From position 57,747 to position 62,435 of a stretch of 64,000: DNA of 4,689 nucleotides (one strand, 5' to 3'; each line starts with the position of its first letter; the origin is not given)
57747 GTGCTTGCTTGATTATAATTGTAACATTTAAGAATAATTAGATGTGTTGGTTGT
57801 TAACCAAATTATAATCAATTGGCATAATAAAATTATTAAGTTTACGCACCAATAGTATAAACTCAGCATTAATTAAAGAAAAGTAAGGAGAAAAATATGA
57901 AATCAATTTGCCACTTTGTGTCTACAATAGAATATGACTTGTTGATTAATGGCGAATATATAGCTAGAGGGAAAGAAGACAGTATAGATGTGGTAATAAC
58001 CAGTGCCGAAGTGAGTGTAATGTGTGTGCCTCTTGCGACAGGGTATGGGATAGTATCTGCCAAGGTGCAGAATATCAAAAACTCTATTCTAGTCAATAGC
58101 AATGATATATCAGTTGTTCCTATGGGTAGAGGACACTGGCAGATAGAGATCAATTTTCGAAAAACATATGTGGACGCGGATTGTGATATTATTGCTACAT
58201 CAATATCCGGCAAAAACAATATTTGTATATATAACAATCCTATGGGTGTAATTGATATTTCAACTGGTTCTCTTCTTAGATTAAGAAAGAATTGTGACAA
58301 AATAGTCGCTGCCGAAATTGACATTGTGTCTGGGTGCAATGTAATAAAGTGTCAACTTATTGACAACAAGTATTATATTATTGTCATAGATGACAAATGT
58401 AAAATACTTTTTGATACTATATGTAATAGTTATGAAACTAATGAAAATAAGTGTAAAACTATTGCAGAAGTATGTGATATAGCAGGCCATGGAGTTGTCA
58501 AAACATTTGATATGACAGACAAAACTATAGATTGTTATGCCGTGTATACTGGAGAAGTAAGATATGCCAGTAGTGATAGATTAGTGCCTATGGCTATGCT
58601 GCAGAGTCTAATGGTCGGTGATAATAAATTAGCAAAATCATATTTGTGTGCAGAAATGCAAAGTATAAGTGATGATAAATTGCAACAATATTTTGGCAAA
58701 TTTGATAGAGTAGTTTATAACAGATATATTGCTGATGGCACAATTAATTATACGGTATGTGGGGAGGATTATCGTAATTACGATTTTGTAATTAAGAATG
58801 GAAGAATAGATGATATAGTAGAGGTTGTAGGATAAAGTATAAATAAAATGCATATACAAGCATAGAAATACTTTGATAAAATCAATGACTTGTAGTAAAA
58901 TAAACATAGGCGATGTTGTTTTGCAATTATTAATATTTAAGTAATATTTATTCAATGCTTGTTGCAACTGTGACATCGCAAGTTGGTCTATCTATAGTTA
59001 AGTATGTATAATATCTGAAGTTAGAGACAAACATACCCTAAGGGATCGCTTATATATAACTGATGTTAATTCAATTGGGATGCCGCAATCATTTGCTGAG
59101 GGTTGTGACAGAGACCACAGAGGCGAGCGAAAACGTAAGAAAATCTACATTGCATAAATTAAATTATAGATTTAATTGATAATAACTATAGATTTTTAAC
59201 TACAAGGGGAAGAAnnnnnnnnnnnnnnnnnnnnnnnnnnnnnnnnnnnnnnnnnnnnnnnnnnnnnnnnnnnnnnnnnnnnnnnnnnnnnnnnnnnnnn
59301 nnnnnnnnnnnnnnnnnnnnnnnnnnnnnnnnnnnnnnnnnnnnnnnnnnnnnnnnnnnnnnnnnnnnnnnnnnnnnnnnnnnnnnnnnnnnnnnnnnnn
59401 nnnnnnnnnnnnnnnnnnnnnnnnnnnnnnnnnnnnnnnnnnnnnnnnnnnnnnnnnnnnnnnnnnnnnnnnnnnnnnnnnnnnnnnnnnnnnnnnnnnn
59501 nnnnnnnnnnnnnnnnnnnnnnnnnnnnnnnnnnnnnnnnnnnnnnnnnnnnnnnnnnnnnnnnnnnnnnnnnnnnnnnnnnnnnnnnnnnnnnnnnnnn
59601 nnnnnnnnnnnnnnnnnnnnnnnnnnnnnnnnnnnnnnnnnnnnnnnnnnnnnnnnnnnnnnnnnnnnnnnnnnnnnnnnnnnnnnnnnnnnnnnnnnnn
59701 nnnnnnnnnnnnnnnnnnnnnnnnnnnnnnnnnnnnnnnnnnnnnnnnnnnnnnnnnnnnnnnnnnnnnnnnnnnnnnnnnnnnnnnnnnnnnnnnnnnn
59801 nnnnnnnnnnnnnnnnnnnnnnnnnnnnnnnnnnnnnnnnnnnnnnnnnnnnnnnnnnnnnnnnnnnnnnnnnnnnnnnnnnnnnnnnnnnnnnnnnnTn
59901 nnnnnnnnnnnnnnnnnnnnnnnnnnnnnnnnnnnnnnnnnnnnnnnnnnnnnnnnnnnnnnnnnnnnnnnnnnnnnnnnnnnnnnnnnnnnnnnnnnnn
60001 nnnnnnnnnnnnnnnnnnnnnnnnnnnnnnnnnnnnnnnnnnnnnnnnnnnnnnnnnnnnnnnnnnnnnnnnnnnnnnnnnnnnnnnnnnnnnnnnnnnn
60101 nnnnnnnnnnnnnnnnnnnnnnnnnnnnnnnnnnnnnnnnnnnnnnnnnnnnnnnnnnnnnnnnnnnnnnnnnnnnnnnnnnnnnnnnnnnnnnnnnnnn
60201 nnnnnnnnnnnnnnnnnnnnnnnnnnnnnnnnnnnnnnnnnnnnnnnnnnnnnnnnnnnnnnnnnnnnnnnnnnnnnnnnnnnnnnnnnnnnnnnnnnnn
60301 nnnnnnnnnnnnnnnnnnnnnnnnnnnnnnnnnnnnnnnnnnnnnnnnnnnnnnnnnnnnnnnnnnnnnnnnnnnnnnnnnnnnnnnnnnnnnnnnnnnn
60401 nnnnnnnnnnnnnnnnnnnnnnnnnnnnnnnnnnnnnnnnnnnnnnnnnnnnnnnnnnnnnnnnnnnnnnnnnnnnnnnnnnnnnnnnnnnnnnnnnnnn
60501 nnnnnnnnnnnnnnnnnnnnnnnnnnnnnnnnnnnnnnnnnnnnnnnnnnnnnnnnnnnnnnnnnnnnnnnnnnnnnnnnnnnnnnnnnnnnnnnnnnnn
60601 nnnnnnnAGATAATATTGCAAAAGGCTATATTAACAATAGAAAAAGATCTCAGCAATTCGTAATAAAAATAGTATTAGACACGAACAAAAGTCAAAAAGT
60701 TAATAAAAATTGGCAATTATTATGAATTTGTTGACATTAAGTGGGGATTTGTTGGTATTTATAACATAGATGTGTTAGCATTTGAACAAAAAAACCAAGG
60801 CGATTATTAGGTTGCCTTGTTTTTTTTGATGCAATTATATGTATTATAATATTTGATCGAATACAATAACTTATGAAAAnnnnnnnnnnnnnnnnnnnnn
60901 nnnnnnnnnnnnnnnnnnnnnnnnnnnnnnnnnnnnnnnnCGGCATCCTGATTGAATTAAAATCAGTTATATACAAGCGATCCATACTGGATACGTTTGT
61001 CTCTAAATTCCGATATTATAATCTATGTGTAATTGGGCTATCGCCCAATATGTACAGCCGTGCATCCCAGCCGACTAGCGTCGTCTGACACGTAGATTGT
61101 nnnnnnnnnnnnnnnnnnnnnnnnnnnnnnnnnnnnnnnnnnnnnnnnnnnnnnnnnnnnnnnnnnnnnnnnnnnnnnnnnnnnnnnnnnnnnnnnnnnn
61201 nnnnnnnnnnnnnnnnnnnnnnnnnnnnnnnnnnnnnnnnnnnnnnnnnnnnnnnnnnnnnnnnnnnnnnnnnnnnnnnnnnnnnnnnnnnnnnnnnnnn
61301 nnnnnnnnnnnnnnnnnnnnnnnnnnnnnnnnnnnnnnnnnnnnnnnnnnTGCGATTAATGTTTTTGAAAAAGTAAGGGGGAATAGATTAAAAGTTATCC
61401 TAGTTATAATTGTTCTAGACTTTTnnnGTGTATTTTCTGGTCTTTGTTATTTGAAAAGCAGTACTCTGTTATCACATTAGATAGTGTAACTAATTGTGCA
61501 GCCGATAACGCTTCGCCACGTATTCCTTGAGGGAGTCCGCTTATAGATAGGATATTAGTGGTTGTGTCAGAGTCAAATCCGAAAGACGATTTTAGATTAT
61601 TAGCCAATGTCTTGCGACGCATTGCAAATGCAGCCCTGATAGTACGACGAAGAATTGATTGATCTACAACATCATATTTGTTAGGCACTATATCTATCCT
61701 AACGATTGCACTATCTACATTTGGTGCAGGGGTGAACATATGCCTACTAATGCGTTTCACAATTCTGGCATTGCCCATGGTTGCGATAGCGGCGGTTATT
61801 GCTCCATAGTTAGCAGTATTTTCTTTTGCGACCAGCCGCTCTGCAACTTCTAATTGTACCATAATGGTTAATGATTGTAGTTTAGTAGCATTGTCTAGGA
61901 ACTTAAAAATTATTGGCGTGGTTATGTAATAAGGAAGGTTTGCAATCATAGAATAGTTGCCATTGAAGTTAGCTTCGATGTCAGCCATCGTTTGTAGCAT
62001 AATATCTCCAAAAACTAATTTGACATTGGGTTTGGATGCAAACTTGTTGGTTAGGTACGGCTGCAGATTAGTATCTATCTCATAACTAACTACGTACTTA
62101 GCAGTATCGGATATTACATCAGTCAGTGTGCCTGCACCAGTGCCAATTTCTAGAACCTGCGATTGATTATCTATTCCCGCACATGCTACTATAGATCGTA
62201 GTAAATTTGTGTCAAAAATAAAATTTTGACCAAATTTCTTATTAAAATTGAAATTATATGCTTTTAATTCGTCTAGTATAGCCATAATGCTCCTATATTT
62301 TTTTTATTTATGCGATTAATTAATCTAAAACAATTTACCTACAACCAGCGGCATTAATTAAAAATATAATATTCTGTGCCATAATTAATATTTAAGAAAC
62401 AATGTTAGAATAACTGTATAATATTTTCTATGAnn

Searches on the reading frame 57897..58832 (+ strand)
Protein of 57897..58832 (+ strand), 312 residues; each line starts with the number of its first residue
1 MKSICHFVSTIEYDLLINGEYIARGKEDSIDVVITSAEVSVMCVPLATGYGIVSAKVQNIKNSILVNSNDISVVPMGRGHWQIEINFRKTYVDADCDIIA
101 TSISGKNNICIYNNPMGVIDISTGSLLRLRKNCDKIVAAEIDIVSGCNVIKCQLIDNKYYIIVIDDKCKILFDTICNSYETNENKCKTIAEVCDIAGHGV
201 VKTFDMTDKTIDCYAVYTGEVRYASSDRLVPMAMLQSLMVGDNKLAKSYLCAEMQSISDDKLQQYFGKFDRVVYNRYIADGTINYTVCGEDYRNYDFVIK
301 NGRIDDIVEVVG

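Call 27: search_protein_families(library=pfam, proteins=[window:57897-58832:+], max_evalue=0.01)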
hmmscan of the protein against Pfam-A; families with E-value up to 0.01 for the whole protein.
window:57897-58832:+ (312 aa): 0 families

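Call 81: find_homologous_proteins(query=window:57897-58832:+, max_evalue=1e-10)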
Query window:57897-58832:+ (312 aa): 1 proteins with E <= 1e-10 among 710 candidates.
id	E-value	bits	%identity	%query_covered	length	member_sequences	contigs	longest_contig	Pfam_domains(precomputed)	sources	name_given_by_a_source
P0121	4.5e-203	691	100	100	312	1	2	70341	-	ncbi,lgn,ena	-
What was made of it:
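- Tried and rejected: Protein search with the 312-aa neighbour: returned only itself (call 81).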

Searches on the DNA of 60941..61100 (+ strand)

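Call 74: search_dna_similar(query=window:60941-61100:+, collection=plasmids, mode=distant, max_evalue=0.01, max_rows=10)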
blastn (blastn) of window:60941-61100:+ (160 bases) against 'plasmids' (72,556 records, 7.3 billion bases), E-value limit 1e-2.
No match.

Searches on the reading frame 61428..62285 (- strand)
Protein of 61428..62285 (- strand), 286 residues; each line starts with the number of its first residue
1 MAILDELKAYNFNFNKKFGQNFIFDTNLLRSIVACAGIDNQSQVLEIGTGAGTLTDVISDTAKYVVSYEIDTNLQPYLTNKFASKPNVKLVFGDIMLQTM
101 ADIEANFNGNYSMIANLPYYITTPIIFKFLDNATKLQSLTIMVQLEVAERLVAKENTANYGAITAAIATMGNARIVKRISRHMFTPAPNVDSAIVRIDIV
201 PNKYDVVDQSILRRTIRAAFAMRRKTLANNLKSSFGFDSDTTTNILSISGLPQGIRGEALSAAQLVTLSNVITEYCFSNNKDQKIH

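Call 12: find_encoding_contigs(protein=window:61428-62285:-, flank=10000, max_places=6)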
Protein window:61428-62285:- (286 aa): 1 contig read that carries it; 1 place shown.
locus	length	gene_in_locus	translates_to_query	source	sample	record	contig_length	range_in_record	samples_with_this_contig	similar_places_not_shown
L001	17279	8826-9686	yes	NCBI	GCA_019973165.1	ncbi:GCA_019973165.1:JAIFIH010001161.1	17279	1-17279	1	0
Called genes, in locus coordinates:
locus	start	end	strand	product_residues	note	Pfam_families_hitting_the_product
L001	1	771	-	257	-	?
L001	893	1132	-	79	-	-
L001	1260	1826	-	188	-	PF06866:DUF1256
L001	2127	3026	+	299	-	PF02674:Colicin_V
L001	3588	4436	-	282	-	PF02645:DegV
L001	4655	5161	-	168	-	PF07670:Gate (weak)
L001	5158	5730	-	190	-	-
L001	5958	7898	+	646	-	PF00133:tRNA-synt_1, PF01406:tRNA-synt_1e, PF09334:tRNA-synt_1g, PF00133:tRNA-synt_1, PF19303:Anticodon_3 (weak), PF01588:tRNA_bind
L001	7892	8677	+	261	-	PF01026:TatD_DNase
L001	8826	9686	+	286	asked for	PF00398:RrnaAD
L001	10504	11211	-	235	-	PF04298:Zn_peptidase_2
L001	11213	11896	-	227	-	PF04298:Zn_peptidase_2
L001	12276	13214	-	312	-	-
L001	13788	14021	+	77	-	-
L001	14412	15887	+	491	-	PF04294:VanW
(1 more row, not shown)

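Call 24: find_homologous_proteins(query=window:61428-62285:-, max_evalue=1e-40)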
Query window:61428-62285:- (286 aa): 7917 proteins with E <= 1e-40 among 8000 candidates; the best 120 are listed.
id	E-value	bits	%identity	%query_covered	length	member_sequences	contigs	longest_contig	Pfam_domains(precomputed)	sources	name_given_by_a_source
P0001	2.9e-180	615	100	100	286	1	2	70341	PF00398.27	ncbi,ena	-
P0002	1.6e-107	377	67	95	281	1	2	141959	PF00398.27,PF13649.13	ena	-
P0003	1.7e-107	377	67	95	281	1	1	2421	PF00398.27,PF13649.13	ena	-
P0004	4.6e-106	372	66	95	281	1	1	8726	PF00398.27,PF13649.13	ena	-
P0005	5.0e-106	372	66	95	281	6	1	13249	PF00398.27,PF13649.13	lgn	-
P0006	5.9e-106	372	66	95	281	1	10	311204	PF00398.27,PF13649.13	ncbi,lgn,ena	-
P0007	8.2e-106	371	65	95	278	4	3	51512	PF00398.27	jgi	-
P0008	2.9e-105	369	66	95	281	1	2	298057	PF00398.27,PF13649.13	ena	-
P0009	3.3e-105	369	66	95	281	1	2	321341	PF00398.27,PF13649.13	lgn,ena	-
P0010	3.4e-105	369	66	95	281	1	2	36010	PF00398.27,PF13649.13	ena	-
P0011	7.4e-105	368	65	95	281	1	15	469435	PF00398.27,PF13649.13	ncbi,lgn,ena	-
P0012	8.1e-105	368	65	95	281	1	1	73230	PF00398.27,PF13649.13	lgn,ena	-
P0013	1.1e-104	367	67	95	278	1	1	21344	PF00398.27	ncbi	-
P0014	1.2e-104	367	64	96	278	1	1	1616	PF00398.27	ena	-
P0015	2.1e-104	366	65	95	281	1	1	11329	PF00398.27,PF13649.13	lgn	-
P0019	9.2e-102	358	62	96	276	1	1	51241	PF00398.27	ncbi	-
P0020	1.2e-99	351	64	96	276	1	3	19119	PF00398.27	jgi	-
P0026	3.2e-96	340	61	97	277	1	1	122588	PF00398.27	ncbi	-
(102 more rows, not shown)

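Call 29: find_encoding_contigs(protein=P0002, flank=10000, max_places=2)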
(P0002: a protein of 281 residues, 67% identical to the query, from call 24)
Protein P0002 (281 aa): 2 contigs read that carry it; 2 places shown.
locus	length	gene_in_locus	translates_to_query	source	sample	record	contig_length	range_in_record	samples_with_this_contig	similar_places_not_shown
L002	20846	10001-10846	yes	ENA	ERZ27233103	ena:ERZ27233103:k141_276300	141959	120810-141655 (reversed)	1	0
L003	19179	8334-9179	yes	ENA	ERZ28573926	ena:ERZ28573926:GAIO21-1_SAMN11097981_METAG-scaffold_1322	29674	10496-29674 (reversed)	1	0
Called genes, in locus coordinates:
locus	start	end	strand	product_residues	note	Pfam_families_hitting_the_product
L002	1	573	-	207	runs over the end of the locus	PF06866:DUF1256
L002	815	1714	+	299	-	PF02674:Colicin_V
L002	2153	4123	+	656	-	PF00005:ABC_tran, PF00931:NB-ARC (faint), PF02463:SMC_N (weak), PF13555:AAA_29 (faint), PF01926:MMR_HSR1 (faint), PF12848:ABC_tran_Xtn, PF00005:ABC_tran, PF16326:ABC_tran_CTD, +1 more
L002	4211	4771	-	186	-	PF01928:CYTH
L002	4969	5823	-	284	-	PF02645:DegV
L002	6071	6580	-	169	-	PF07670:Gate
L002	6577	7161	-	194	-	-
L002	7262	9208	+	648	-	PF00133:tRNA-synt_1, PF01406:tRNA-synt_1e, PF09334:tRNA-synt_1g, PF00133:tRNA-synt_1, PF01588:tRNA_bind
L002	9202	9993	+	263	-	PF01026:TatD_DNase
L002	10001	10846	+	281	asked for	PF00398:RrnaAD, PF13649:Methyltransf_25 (weak)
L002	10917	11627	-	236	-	PF04298:Zn_peptidase_2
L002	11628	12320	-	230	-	PF04298:Zn_peptidase_2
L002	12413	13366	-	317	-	-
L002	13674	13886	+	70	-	-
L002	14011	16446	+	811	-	PF00133:tRNA-synt_1, PF09334:tRNA-synt_1g, PF13603:tRNA-synt_1_2, PF00133:tRNA-synt_1, PF09334:tRNA-synt_1g (weak), PF08264:Anticodon_1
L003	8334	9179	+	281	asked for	PF00398:RrnaAD, PF13649:Methyltransf_25 (weak)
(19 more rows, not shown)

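Call 30: find_encoding_contigs(protein=P0013, flank=10000, max_places=2)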
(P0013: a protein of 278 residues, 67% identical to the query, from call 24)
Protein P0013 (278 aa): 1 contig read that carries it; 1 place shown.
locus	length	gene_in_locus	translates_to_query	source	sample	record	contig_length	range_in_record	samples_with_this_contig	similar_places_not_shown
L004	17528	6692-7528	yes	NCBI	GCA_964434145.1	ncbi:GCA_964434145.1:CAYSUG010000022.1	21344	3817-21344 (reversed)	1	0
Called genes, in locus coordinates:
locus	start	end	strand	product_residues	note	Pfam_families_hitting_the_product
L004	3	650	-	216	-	?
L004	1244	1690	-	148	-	-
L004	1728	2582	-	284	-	PF02645:DegV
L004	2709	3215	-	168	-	PF07670:Gate (weak)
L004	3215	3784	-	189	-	-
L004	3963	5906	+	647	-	PF00133:tRNA-synt_1, PF01406:tRNA-synt_1e, PF09334:tRNA-synt_1g, PF00133:tRNA-synt_1, PF01588:tRNA_bind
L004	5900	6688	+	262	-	PF01026:TatD_DNase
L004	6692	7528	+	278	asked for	PF00398:RrnaAD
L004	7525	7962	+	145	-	PF13443:HTH_26, PF01381:HTH_3, PF12844:HTH_19 (faint)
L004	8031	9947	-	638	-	PF00664:ABC_membrane, PF02463:SMC_N (weak), PF00005:ABC_tran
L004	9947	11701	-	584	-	PF00664:ABC_membrane, PF00005:ABC_tran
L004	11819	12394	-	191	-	-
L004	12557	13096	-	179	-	PF00210:Ferritin (weak), PF02915:Rubrerythrin, PF21349:RUBY_RBDX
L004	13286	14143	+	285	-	PF00483:NTP_transferase, PF12804:NTP_transf_3 (weak)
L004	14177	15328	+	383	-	-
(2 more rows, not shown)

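Call 31: find_encoding_contigs(protein=P0007, flank=10000, max_places=2)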
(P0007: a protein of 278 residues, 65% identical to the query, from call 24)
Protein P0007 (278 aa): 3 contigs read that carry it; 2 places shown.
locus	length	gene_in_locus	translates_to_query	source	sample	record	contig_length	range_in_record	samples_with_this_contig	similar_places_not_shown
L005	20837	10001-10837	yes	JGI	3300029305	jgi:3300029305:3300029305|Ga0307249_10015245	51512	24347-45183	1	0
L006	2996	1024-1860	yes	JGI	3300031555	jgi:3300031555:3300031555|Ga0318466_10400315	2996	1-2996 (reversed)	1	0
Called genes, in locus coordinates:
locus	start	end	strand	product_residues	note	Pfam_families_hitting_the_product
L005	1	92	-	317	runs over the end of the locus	-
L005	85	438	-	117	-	-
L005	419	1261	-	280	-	-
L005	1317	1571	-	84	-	-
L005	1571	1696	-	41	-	-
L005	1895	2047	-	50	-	-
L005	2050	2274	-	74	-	-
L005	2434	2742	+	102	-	PF01381:HTH_3, PF12844:HTH_19, PF13560:HTH_31 (faint)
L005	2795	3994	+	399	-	PF14659:Phage_int_SAM_3 (weak), PF00589:Phage_integrase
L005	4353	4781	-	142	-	-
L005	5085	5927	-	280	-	PF02645:DegV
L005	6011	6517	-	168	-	PF07670:Gate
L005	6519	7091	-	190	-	-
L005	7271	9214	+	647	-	PF00133:tRNA-synt_1, PF01406:tRNA-synt_1e (weak), PF09334:tRNA-synt_1g, PF00133:tRNA-synt_1, PF01588:tRNA_bind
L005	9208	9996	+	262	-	PF01026:TatD_DNase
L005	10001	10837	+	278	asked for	PF00398:RrnaAD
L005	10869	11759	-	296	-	-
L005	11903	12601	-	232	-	PF04298:Zn_peptidase_2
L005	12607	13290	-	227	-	PF04298:Zn_peptidase_2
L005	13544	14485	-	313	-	-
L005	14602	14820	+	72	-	-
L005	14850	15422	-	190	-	PF28043:KwaA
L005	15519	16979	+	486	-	PF04294:VanW, PF07501:G5 (faint)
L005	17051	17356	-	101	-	-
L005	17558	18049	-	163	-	-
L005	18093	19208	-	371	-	-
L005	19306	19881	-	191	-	-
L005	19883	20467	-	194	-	-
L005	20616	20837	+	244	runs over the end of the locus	-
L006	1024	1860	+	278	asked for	PF00398:RrnaAD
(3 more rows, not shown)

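Call 46: find_encoding_contigs(protein=P0019, flank=10000, max_places=3)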
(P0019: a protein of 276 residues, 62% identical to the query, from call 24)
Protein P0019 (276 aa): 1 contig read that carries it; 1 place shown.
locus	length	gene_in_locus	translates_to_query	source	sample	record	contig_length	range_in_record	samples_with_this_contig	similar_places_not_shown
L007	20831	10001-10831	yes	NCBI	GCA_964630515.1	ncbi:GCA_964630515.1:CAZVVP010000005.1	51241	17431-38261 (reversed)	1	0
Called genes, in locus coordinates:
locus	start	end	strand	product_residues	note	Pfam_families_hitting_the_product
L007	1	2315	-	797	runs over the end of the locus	PF06480:FtsH_ext (weak), PF00004:AAA, PF17862:AAA_lid_3, PF01434:Peptidase_M41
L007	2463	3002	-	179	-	PF06866:DUF1256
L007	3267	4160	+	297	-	PF02674:Colicin_V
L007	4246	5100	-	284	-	PF02645:DegV, PF13684:FakA-like_C (faint)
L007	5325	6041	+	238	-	-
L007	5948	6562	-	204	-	PF07670:Gate (weak)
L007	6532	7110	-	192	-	-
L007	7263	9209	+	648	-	PF00133:tRNA-synt_1, PF01406:tRNA-synt_1e, PF09334:tRNA-synt_1g, PF00133:tRNA-synt_1, PF01588:tRNA_bind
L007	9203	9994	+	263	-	PF01026:TatD_DNase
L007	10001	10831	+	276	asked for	PF00398:RrnaAD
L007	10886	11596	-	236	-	PF04298:Zn_peptidase_2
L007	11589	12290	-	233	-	PF04298:Zn_peptidase_2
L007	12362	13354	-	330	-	-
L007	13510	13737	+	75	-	-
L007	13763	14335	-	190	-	PF28043:KwaA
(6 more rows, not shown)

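Call 47: find_encoding_contigs(protein=P0020, flank=10000, max_places=3)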
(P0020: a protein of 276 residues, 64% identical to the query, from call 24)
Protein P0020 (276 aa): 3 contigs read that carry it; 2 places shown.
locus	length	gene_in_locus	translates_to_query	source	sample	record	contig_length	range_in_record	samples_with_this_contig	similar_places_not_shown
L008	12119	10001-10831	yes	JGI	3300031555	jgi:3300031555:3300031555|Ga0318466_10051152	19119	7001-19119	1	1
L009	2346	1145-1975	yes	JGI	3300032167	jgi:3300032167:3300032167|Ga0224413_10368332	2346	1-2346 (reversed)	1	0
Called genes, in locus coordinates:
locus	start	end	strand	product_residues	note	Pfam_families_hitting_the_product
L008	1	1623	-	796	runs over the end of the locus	PF06480:FtsH_ext (weak), PF00004:AAA, PF07728:AAA_5 (faint), PF17862:AAA_lid_3, PF01434:Peptidase_M41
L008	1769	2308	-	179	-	PF06866:DUF1256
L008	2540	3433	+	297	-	PF02674:Colicin_V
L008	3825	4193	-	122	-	-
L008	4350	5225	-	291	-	PF02645:DegV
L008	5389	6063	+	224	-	-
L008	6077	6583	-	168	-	PF07670:Gate (weak)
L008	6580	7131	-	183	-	-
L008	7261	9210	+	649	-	PF00133:tRNA-synt_1, PF01406:tRNA-synt_1e, PF09334:tRNA-synt_1g, PF00133:tRNA-synt_1, PF01588:tRNA_bind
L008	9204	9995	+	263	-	PF01026:TatD_DNase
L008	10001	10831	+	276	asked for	PF00398:RrnaAD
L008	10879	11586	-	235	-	PF04298:Zn_peptidase_2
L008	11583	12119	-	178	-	?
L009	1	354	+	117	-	?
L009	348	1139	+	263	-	PF01026:TatD_DNase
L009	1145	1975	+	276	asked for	PF00398:RrnaAD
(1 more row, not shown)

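Call 48: find_encoding_contigs(protein=P0026, flank=10000, max_places=3)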
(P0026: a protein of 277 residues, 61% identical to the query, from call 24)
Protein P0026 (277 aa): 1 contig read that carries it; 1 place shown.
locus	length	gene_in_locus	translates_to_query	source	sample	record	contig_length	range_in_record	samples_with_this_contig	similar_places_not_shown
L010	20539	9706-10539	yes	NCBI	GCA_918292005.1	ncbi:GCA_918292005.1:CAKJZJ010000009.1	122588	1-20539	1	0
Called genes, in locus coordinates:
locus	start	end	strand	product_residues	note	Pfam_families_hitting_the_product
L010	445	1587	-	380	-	-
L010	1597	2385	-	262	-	PF00590:TP_methylase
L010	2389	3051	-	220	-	PF03602:Cons_hypoth95 (weak), PF05175:MTS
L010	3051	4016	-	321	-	PF04468:PSP1, PF28472:PSP1_3rd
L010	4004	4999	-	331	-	PF13177:DNA_pol3_delta2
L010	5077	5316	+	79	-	PF06257:VEG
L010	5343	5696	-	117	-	PF04266:ASCH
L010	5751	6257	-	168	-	PF07670:Gate (weak)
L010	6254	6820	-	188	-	PF07670:Gate (weak)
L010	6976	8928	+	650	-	PF00133:tRNA-synt_1, PF01406:tRNA-synt_1e (weak), PF09334:tRNA-synt_1g, PF00133:tRNA-synt_1, PF19303:Anticodon_3 (weak), PF01588:tRNA_bind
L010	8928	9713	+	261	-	PF01026:TatD_DNase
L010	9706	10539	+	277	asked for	PF00398:RrnaAD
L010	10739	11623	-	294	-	PF09851:SHOCT (weak)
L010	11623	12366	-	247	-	PF04298:Zn_peptidase_2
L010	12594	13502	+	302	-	-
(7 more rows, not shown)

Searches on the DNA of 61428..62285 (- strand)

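Call 75: search_dna_similar(query=L005:4860-5015:+, collection=phages, mode=distant, max_evalue=0.01, max_rows=10)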
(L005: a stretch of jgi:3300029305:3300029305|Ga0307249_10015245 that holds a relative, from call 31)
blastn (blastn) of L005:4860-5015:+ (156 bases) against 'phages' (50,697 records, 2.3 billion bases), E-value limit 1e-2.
No match.
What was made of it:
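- Tried and rejected: BLAST against plasmids and phages: no match (calls 74, 75).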
